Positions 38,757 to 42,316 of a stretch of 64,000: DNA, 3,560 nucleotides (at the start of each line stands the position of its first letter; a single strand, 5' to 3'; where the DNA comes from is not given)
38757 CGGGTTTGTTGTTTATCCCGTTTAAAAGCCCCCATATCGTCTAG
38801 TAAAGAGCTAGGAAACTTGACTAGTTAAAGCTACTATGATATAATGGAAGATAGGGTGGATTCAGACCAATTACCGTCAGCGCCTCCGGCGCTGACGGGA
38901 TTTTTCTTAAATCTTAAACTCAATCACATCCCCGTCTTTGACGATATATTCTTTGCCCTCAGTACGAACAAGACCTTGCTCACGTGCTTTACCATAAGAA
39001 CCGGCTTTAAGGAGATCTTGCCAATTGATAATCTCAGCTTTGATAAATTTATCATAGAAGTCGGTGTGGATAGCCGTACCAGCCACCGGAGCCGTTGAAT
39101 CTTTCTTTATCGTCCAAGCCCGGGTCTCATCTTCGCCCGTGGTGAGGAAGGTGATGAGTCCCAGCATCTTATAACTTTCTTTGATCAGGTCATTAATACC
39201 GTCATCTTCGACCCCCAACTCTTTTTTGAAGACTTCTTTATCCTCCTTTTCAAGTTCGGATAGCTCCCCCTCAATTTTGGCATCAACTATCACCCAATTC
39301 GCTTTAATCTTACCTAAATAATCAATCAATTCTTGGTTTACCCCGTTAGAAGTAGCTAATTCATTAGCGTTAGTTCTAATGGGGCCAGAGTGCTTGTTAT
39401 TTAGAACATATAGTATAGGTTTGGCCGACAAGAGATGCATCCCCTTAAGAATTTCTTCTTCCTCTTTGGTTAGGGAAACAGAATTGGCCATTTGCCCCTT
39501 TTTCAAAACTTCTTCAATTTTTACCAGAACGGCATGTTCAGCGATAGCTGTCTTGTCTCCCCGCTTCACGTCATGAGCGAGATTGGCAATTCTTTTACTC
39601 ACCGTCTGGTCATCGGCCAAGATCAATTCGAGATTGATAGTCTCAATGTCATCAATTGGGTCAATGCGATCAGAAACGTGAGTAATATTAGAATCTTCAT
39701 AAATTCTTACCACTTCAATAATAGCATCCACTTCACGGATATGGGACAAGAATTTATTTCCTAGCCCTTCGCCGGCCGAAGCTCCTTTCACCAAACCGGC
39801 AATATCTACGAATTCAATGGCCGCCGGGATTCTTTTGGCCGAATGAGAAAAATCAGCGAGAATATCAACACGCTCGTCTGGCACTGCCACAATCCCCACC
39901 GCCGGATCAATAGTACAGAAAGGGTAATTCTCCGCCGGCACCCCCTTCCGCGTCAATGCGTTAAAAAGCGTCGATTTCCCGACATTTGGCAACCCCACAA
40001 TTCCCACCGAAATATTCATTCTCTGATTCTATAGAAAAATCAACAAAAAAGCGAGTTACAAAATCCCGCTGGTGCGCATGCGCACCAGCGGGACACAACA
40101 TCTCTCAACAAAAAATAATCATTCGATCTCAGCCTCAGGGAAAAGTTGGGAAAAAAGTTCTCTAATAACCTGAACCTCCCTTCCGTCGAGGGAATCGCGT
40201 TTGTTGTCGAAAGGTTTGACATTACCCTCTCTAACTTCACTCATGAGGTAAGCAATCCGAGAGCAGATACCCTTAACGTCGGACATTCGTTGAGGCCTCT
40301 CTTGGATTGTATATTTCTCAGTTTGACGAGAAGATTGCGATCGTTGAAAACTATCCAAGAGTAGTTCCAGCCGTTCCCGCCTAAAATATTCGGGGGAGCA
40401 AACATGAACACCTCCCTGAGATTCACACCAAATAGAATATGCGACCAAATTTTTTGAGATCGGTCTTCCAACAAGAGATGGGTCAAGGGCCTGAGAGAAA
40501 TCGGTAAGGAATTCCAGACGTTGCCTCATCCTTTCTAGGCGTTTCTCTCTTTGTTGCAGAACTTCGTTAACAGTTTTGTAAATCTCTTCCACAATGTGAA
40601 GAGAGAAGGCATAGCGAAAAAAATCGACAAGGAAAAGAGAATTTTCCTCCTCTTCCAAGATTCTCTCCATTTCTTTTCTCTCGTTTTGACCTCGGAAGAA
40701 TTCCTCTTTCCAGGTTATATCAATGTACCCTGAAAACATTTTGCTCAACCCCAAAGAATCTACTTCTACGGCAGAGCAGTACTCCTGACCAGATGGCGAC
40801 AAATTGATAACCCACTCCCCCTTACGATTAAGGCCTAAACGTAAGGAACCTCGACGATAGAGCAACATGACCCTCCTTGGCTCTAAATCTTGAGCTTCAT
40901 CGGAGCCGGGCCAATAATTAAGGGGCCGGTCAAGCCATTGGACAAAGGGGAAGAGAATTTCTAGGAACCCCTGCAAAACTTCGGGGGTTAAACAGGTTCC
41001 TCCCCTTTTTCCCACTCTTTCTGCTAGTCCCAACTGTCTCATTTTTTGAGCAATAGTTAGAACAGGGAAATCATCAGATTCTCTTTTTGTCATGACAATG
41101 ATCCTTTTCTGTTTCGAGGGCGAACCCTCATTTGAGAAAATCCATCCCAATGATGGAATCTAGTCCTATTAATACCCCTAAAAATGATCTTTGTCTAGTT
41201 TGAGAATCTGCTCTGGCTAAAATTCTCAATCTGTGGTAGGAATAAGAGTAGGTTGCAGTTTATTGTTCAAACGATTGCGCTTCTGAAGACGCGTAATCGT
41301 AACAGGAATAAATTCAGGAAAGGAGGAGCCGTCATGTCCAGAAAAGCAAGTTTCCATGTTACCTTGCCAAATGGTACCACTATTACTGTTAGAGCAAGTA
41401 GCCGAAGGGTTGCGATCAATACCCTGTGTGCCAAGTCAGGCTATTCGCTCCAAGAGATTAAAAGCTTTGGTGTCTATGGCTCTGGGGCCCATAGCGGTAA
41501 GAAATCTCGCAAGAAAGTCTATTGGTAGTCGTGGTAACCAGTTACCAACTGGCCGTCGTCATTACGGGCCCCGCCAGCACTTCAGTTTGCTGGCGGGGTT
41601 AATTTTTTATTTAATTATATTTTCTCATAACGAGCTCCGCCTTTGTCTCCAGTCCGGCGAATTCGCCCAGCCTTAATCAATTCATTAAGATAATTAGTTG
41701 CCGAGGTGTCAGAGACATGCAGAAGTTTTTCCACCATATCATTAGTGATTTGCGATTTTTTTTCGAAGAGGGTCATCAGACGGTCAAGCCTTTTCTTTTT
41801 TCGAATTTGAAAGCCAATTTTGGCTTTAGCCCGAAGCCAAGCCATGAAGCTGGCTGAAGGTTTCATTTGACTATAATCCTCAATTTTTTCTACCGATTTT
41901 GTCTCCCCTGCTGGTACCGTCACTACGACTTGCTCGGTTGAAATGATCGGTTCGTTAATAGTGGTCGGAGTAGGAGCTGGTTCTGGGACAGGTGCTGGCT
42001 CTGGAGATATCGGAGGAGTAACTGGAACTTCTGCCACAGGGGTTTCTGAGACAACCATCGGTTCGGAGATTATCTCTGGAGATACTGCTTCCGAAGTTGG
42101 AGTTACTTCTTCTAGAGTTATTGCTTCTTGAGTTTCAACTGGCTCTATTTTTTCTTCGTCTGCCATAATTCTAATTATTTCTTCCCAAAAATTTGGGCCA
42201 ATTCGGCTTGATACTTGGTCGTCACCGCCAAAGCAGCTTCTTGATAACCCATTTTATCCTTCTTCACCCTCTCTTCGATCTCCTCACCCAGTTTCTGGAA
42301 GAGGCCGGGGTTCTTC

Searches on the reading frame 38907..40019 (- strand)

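Call 13: search_protein_families(library=pfam, proteins=[window:38907-40019:-], max_evalue=0.01)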
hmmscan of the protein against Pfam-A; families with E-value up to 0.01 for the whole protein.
window:38907-40019:- (370 aa): 3 families
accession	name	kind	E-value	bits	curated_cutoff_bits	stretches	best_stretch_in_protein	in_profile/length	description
PF06071.19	YchF-GTPase_C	-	1.6e-32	111.9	27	1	288-370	1-83/84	Protein of unknown function (DUF933)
PF01926.29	MMR_HSR1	-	2.7e-22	79.4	21.9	1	5-119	2-96/113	50S ribosome-binding GTPase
PF02421.24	FeoB_N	-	9.2e-08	32.2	27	1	4-53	2-51/156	Ferrous iron transport protein B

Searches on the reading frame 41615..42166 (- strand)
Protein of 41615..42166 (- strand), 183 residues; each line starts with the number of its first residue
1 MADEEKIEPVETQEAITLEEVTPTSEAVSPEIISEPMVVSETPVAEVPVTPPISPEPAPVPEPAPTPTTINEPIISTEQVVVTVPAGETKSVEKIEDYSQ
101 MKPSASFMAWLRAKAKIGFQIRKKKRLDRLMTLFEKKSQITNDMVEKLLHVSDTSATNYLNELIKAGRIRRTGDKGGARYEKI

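Call 67: search_protein_families(library=pfam, proteins=[window:41615-42166:-], max_evalue=0.001)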
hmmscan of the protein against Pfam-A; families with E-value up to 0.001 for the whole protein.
window:41615-42166:- (183 aa): 1 family
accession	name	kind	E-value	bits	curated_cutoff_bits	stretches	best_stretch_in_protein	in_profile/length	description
PF01399.33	PCI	-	0.00035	21.1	22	1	122-170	22-70/84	PCI domain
